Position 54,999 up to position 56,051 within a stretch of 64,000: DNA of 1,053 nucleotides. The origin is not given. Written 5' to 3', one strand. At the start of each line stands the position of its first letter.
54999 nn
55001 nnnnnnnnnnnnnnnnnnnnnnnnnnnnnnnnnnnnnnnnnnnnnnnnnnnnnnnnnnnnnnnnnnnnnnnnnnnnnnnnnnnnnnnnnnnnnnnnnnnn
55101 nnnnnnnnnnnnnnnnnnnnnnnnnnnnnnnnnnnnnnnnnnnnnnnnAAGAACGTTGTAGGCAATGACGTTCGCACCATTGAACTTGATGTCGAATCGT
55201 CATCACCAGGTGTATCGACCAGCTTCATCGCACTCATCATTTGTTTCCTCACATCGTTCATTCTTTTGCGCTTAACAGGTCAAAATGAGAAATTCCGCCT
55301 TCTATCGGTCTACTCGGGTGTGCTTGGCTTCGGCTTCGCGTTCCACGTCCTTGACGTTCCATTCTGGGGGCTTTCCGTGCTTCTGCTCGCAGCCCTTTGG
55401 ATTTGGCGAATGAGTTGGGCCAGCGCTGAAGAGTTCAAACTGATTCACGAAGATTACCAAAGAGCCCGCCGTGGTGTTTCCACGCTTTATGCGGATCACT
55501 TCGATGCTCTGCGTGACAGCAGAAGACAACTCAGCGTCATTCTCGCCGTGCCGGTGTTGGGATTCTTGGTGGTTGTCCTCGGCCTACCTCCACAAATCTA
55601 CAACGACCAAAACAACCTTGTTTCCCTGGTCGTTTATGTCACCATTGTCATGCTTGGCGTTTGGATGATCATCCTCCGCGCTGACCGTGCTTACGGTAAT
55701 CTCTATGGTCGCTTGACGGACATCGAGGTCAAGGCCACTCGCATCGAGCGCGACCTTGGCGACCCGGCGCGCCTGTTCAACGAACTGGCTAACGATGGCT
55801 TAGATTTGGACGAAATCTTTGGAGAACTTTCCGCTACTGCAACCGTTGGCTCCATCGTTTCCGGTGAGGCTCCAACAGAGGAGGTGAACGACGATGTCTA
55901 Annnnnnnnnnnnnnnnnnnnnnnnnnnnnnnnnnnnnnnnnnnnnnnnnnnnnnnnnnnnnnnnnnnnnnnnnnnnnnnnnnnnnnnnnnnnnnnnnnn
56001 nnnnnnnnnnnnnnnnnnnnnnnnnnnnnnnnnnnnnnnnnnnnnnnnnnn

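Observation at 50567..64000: Archaellum locus extended upstream by a three-gene module of unknown function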

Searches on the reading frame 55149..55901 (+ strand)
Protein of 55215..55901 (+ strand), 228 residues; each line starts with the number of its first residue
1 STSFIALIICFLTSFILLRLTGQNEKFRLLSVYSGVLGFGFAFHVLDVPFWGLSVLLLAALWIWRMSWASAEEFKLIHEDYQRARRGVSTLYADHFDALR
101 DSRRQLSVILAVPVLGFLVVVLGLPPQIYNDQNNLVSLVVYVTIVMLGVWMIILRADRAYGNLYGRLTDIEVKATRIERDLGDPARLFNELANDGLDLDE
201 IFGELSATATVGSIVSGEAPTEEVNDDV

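Call 46: search_protein_families(library=pfam, proteins=[window:55215-55901:+], max_evalue=10)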
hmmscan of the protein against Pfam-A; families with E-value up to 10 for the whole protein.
window:55215-55901:+ (228 aa): 4 families
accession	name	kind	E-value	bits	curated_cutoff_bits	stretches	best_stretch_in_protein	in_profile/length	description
PF20315.3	DUF6611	-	0.03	14.8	27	1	100-158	42-99/168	Family of unknown function (DUF6611)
PF04547.17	Anoctamin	-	0.14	11.4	28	1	94-176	107-196/460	Calcium-activated chloride channel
PF11239.13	DUF3040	-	0.39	11.4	24.7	1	98-149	36-81/84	Protein of unknown function (DUF3040)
PF01292.26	Ni_hydr_CYTB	-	5.4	7.2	30.1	0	13-124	15-119/179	Prokaryotic cytochrome b561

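Call 68: find_homologous_proteins(query=A8, max_evalue=0.001)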
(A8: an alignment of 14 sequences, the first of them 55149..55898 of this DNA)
Query A8 (14 sequences) (250 aa, profile of the alignment): 105 proteins with E <= 0.001 among 8000 candidates.
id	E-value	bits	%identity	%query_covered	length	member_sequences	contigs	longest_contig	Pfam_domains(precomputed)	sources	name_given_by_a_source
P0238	1.3e-84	301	100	100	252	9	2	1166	-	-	-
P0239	5.4e-84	299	27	71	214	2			-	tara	tara:strand:- start:1667 stop:2311 length:645 start_codon:yes stop_codon:yes gene_type:complete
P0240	5.6e-84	299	62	100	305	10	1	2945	-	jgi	jgi:hypothetical protein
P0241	8.9e-84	298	61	100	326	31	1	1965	-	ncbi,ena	-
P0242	4.1e-83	296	31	52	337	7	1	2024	-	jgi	jgi:hypothetical protein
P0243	5.1e-82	292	30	66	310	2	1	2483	-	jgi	-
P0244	9.0e-82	292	66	92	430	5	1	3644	-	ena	-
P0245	4.2e-81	289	64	100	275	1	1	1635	-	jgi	jgi:hypothetical protein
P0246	8.3e-81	288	27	65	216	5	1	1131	-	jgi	jgi:hypothetical protein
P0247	2.5e-80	287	82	97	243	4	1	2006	-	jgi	jgi:hypothetical protein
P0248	1.2e-79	285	58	100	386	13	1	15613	-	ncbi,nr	ncbi:MAG: hypothetical protein GWO84_01310 [Euryarchaeota archaeon]|nr:hypothetical protein [Euryarc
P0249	1.3e-79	285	60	100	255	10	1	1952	-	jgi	jgi:hypothetical protein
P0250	2.7e-79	284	59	100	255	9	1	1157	-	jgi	jgi:hypothetical protein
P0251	5.3e-79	283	84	100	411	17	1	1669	-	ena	-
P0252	2.2e-78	281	55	98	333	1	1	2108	-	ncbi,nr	ncbi:MAG: hypothetical protein VX778_06265, partial [Candidatus Thermoplasmatota archaeon]|nr:hypoth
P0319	3.1e-49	185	59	63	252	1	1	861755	-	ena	-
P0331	3.3e-39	152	56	61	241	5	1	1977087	-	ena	-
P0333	6.5e-36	142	39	98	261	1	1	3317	-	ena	-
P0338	2.2e-21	94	49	55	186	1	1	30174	-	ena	-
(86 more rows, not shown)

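Call 71: find_encoding_contigs(protein=P0331, flank=10000, max_places=1)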
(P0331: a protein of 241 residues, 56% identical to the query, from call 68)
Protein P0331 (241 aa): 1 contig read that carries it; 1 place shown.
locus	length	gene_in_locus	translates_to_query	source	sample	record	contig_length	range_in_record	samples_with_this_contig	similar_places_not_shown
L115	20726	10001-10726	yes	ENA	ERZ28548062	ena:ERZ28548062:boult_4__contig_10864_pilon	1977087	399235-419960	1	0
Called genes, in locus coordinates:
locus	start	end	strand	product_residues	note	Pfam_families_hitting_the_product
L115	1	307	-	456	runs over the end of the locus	-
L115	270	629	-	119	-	PF23657:DUF7151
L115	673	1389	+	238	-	PF04412:AcnX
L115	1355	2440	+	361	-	PF28406:AcnX_3rd, PF01989:AcnX_swivel_put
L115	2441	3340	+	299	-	PF01073:3Beta_HSD, PF01370:Epimerase, PF02719:Polysacc_synt_2, PF04321:RmlD_sub_bind, PF13460:NAD_binding_10 (faint), PF16363:GDP_Man_Dehyd, PF07993:NAD_binding_4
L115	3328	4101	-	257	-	PF01613:Flavin_Reduct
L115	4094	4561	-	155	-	PF25084:LbH_EIF2B (weak), PF00132:Hexapep (weak), PF25087:GMPPB_C (faint), PF00132:Hexapep (weak), PF11021:DUF2613 (faint), PF00132:Hexapep (weak), PF14602:Hexapep_2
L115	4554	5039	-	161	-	PF00578:AhpC-TSA, PF08534:Redoxin, PF13911:AhpC-TSA_2 (weak)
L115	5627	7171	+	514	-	PF07705:CARDB (faint), PF23619:Ig_VWA7 (weak)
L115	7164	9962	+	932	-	-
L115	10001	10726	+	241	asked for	-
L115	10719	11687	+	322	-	-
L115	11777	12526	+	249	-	PF01917:Flagellin_arch-type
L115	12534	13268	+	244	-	PF01917:Flagellin_arch-type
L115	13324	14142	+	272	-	-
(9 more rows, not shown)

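Call 72: find_encoding_contigs(protein=P0319, flank=10000, max_places=1)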
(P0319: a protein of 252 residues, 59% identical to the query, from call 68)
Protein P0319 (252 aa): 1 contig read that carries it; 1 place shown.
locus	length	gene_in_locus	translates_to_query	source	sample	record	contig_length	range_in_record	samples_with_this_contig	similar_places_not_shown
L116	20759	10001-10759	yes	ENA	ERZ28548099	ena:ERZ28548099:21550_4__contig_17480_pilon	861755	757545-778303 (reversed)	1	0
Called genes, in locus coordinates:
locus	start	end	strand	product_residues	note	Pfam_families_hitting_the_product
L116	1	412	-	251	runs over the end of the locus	-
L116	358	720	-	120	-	PF23657:DUF7151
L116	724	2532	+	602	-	PF04412:AcnX, PF28403:AcnX_2nd (weak), PF28406:AcnX_3rd, PF01989:AcnX_swivel_put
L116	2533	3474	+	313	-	PF01073:3Beta_HSD, PF01370:Epimerase, PF02719:Polysacc_synt_2 (weak), PF04321:RmlD_sub_bind, PF16363:GDP_Man_Dehyd, PF07993:NAD_binding_4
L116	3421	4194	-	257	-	PF01613:Flavin_Reduct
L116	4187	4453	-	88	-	PF00132:Hexapep, PF14602:Hexapep_2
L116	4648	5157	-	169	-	PF08534:Redoxin, PF00578:AhpC-TSA, PF13911:AhpC-TSA_2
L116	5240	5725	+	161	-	-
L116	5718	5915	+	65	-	-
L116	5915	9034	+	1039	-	PF10633:NPCBM_assoc (faint), PF11614:FixG_C (faint), PF23619:Ig_VWA7 (faint)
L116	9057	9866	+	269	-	-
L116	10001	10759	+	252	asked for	-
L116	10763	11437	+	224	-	-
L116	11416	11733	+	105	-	-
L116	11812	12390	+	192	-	PF01917:Flagellin_arch-type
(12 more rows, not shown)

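Call 73: find_encoding_contigs(protein=P0338, flank=8000, max_places=1)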
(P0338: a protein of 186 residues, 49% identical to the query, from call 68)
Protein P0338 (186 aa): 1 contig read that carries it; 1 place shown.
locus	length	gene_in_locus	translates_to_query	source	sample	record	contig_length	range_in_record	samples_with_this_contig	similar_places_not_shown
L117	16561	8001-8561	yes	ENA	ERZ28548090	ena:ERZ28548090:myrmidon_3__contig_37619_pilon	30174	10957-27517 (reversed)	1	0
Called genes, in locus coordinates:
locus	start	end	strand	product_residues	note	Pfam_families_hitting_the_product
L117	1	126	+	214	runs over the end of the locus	PF28406:AcnX_3rd, PF01989:AcnX_swivel_put (weak)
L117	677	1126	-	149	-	-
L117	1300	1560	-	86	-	-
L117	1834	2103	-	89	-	-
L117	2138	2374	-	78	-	PF00132:Hexapep, PF14602:Hexapep_2 (weak)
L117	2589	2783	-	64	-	-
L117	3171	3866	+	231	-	-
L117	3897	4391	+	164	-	-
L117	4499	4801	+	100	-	-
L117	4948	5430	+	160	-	-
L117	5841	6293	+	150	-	-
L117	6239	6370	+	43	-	-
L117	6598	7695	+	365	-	-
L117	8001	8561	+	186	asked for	-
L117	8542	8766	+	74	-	-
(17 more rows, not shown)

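Call 74: find_encoding_contigs(protein=P0333, flank=8000, max_places=1)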
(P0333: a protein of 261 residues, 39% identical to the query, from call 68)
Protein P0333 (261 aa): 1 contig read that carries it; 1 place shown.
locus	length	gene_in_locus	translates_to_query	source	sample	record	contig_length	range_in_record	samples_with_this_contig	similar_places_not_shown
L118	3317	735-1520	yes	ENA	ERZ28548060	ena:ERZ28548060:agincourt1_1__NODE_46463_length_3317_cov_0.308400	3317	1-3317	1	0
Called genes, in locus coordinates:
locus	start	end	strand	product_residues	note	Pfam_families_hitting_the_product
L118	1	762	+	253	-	?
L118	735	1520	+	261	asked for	-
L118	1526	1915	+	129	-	-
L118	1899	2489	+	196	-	-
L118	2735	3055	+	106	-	-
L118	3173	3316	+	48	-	?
